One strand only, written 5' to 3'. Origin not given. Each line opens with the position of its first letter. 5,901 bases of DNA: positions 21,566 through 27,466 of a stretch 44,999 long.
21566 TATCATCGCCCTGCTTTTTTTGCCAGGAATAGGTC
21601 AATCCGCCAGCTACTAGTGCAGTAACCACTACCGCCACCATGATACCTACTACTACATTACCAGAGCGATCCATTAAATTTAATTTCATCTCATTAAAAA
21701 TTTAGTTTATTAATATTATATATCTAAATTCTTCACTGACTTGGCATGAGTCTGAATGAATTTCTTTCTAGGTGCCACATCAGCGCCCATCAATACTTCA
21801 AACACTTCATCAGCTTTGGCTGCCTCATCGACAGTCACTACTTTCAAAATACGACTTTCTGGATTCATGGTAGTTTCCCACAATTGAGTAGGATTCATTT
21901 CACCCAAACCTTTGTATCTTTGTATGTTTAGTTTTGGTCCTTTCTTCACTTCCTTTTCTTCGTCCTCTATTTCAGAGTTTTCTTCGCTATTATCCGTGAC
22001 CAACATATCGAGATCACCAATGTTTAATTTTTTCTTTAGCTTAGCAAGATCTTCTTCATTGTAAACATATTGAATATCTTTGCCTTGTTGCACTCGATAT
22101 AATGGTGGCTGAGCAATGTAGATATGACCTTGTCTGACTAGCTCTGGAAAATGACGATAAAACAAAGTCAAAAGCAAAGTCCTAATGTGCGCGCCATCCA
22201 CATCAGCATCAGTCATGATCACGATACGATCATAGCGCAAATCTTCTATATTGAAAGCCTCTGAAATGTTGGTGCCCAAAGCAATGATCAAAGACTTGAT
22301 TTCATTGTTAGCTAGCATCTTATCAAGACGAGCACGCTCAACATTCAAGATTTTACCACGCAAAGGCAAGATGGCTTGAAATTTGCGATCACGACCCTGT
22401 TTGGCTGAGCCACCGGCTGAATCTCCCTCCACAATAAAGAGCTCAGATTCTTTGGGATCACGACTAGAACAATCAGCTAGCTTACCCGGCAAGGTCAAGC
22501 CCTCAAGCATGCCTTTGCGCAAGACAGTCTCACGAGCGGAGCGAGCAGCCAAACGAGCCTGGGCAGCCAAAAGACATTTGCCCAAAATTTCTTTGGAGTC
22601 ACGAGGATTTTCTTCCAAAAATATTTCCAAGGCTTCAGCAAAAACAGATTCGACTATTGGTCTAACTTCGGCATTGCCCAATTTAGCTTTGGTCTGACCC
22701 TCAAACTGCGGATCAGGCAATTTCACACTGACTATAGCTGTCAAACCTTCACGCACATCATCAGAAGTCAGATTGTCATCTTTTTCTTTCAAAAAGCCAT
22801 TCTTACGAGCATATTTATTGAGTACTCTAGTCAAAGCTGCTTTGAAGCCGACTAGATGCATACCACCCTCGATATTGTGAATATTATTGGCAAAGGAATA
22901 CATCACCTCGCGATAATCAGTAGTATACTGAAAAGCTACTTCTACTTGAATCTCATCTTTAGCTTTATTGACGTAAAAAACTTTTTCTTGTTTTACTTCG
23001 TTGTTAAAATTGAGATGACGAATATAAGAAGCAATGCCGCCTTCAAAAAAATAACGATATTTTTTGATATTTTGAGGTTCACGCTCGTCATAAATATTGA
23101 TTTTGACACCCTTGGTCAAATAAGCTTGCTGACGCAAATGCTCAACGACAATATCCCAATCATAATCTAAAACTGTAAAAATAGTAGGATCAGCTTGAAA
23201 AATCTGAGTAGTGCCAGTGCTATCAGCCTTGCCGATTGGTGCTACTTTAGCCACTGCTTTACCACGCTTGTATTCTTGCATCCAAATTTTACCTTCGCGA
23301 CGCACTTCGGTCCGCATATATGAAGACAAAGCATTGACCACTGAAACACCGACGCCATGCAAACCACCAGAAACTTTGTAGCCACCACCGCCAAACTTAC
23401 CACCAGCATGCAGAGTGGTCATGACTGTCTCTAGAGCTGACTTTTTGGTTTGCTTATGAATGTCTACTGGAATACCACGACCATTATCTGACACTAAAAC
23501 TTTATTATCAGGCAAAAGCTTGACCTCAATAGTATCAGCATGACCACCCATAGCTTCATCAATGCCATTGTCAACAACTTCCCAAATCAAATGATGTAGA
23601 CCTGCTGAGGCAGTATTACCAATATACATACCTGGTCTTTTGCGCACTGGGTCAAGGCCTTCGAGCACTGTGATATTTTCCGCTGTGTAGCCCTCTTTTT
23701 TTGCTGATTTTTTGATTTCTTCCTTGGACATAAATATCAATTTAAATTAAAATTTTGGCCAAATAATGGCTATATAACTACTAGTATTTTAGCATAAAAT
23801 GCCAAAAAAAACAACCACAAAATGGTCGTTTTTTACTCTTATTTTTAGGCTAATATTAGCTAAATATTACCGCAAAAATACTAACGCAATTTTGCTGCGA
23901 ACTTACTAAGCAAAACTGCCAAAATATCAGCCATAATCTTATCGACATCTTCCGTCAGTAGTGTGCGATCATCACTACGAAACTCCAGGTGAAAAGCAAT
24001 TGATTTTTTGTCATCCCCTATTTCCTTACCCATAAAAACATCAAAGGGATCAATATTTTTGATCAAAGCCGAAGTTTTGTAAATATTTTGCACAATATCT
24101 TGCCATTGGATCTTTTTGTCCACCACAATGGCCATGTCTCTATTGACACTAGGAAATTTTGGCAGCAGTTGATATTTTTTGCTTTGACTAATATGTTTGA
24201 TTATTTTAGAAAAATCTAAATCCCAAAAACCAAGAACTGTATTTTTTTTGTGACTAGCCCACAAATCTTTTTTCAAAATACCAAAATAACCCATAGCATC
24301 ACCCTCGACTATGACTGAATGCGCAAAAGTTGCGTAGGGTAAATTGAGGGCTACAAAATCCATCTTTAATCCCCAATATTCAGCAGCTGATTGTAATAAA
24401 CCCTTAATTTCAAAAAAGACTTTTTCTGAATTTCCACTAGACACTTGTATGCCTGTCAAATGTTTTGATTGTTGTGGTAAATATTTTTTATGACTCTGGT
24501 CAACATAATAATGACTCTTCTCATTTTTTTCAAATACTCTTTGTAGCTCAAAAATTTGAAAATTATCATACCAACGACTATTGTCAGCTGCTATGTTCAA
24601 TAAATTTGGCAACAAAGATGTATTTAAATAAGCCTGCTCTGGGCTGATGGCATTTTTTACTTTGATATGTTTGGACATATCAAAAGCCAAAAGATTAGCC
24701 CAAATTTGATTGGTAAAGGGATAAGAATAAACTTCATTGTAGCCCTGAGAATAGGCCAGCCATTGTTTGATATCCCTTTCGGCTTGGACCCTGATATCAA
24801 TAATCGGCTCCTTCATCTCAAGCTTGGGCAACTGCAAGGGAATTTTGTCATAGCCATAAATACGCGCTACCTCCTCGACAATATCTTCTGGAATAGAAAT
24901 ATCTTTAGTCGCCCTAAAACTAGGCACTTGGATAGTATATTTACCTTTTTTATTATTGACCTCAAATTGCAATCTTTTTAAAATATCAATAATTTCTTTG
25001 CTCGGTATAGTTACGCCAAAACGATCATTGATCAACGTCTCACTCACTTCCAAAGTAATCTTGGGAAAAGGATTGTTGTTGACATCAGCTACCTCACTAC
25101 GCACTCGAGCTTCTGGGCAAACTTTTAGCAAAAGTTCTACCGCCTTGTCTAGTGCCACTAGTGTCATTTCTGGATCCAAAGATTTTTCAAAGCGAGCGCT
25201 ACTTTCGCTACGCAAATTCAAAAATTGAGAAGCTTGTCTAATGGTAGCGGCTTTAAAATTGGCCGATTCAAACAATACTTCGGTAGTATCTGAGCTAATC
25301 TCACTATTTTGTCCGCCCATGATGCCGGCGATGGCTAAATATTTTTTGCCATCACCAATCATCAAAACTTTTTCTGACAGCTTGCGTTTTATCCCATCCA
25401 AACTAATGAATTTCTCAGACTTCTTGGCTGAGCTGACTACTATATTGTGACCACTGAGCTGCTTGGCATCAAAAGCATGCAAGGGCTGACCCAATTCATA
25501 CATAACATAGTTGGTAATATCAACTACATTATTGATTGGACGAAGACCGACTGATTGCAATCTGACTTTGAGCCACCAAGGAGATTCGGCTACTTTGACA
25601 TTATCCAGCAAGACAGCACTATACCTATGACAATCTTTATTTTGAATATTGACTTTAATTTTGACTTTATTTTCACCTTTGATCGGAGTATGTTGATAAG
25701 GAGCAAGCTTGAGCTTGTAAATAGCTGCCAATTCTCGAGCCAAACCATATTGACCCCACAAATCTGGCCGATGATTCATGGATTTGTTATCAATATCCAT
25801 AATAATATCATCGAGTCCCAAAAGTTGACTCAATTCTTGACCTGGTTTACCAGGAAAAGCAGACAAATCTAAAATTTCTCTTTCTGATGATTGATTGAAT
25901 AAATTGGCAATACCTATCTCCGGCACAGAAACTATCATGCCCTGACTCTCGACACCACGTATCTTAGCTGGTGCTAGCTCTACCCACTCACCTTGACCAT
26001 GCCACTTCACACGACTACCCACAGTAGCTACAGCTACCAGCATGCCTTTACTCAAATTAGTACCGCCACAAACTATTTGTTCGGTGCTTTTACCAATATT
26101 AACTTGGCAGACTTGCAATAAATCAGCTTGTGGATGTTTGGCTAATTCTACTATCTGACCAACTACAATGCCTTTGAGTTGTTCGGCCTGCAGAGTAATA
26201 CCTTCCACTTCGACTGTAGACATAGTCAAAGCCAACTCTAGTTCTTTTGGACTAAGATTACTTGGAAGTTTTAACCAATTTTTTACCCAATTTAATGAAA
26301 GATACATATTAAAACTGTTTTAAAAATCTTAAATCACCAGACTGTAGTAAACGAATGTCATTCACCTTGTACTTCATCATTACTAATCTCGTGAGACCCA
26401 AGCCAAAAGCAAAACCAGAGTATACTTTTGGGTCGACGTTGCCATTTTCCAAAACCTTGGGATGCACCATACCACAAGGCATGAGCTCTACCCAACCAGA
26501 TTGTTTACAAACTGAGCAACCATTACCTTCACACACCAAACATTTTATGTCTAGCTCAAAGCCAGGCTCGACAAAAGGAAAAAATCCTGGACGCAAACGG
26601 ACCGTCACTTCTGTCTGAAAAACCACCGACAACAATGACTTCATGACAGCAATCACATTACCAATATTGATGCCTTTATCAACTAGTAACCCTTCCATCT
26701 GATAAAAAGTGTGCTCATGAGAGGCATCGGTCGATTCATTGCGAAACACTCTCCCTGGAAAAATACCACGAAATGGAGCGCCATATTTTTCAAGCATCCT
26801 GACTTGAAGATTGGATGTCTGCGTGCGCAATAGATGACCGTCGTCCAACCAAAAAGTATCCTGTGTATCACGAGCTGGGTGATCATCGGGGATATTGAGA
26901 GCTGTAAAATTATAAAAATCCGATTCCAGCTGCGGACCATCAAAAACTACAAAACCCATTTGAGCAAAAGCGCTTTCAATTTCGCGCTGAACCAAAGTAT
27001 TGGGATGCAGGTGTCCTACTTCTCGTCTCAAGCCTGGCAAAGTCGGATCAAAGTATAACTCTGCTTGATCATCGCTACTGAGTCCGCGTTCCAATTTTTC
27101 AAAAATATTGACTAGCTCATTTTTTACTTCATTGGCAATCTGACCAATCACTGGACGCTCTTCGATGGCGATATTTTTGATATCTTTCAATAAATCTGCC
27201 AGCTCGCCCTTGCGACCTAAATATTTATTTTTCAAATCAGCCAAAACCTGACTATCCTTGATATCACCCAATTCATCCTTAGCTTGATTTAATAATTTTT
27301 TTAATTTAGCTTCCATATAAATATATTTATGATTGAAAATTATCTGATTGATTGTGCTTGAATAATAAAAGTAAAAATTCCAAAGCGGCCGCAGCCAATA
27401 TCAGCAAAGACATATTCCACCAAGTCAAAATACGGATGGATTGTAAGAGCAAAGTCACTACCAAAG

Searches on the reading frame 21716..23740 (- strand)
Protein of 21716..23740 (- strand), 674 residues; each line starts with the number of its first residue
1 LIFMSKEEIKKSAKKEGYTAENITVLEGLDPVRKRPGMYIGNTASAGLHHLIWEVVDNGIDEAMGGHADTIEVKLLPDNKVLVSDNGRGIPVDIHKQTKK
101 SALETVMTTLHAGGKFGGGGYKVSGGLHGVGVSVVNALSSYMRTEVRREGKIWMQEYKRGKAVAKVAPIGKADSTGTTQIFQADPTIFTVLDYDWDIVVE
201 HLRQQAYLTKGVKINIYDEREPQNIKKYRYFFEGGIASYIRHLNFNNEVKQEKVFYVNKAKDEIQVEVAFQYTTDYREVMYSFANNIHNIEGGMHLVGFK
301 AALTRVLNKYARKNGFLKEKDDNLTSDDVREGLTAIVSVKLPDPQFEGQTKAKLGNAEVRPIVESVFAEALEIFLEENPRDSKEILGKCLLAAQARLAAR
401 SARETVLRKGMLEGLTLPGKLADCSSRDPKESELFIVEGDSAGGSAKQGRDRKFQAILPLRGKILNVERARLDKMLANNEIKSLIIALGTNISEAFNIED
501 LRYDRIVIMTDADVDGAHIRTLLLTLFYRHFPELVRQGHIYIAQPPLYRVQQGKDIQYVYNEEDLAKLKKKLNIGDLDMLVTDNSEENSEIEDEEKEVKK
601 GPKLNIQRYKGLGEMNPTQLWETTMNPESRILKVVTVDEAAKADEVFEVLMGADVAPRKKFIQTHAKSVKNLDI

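Call 7: search_protein_families(library=pfam, proteins=[window:21716-23740:-], max_evalue=0.01)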
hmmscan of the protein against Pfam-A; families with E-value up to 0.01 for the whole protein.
window:21716-23740:- (674 aa): 4 families
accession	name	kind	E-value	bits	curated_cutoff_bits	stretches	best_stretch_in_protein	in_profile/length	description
PF00204.31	DNA_gyraseB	-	2.4e-60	203.4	27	1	235-404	1-172/173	DNA gyrase B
PF00986.26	DNA_gyraseB_C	-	4.1e-29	101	29.8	1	603-663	3-63/63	DNA gyrase B subunit, carboxyl terminus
PF01751.28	Toprim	-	7e-20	71.4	23.1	1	433-544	1-95/96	Toprim domain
PF02518.31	HATPase_c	-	8e-15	55.7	26.4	1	46-149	4-94/111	Histidine kinase-, DNA gyrase B-, and HSP90-like ATPase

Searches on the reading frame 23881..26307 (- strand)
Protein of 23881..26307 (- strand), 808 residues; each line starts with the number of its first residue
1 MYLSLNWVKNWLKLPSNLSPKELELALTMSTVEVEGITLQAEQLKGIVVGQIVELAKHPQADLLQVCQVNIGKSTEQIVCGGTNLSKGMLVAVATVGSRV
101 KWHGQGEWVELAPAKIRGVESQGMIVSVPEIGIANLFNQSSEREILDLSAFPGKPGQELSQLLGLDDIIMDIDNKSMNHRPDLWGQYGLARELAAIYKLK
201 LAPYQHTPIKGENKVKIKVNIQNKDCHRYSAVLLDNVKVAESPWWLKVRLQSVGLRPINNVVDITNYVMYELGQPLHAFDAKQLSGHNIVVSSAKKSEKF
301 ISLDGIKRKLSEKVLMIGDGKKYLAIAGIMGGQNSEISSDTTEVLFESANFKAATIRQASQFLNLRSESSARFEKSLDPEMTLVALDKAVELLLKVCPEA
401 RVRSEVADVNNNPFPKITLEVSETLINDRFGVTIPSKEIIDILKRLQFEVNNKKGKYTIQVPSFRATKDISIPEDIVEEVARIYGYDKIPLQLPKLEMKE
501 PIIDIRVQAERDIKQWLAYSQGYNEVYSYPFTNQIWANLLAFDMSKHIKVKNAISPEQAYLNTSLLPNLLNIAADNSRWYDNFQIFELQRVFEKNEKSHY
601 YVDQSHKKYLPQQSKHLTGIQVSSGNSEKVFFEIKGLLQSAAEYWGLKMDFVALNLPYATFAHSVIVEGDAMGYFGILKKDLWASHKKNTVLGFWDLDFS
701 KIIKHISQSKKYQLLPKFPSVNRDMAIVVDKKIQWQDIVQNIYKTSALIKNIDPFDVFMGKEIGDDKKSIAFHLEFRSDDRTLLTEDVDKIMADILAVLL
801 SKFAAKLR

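Call 7: search_protein_families(library=pfam, proteins=[window:23881-26307:-], max_evalue=0.01)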
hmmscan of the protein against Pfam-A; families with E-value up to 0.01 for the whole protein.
window:23881-26307:- (808 aa): 6 families
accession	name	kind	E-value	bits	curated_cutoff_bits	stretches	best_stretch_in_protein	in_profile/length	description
PF03483.22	B3_4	-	7.6e-65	218.2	29.3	1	226-397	2-173/174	B3/4 domain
PF03147.19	FDX-ACB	-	1.3e-25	90.1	31.1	1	716-808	1-94/94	Ferredoxin-fold anticodon binding domain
PF17759.6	tRNA_synthFbeta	-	3.1e-25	89.4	22.4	1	489-686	1-201/214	Phenylalanyl tRNA synthetase beta chain CLM domain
PF03484.21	B5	-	6.7e-20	71.5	28.6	1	421-486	3-67/67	tRNA synthetase B5 domain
PF01588.26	tRNA_bind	-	6.7e-16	58.6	27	1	47-138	1-77/96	Putative tRNA binding domain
PF20442.3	BrxL_N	-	0.0082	16.5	28.2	0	434-482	71-118/132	BREX system Lon protease-like protein BrxL N-terminal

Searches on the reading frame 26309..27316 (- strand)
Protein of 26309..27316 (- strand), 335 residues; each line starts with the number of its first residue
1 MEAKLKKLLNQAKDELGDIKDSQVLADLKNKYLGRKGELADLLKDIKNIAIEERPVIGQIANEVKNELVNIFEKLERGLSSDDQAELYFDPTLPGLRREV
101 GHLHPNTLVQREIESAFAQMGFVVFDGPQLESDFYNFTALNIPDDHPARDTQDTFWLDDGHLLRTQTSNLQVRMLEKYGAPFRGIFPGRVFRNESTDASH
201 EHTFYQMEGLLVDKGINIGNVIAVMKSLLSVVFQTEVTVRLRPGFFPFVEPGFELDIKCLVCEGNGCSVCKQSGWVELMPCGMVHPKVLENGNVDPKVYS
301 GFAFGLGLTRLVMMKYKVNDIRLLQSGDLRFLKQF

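Call 7: search_protein_families(library=pfam, proteins=[window:26309-27316:-], max_evalue=0.01)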
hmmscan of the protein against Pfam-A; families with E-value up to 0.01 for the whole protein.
window:26309-27316:- (335 aa): 2 families
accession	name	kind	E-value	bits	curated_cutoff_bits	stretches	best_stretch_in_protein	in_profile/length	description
PF01409.25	tRNA-synt_2d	-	1.7e-86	290.2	19.8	1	90-335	3-246/246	tRNA synthetases class II core domain (F)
PF02912.23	Phe_tRNA-synt_N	-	4.7e-16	58.9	22.3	1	21-81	2-62/69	Aminoacyl tRNA synthetase class II, N-terminal domain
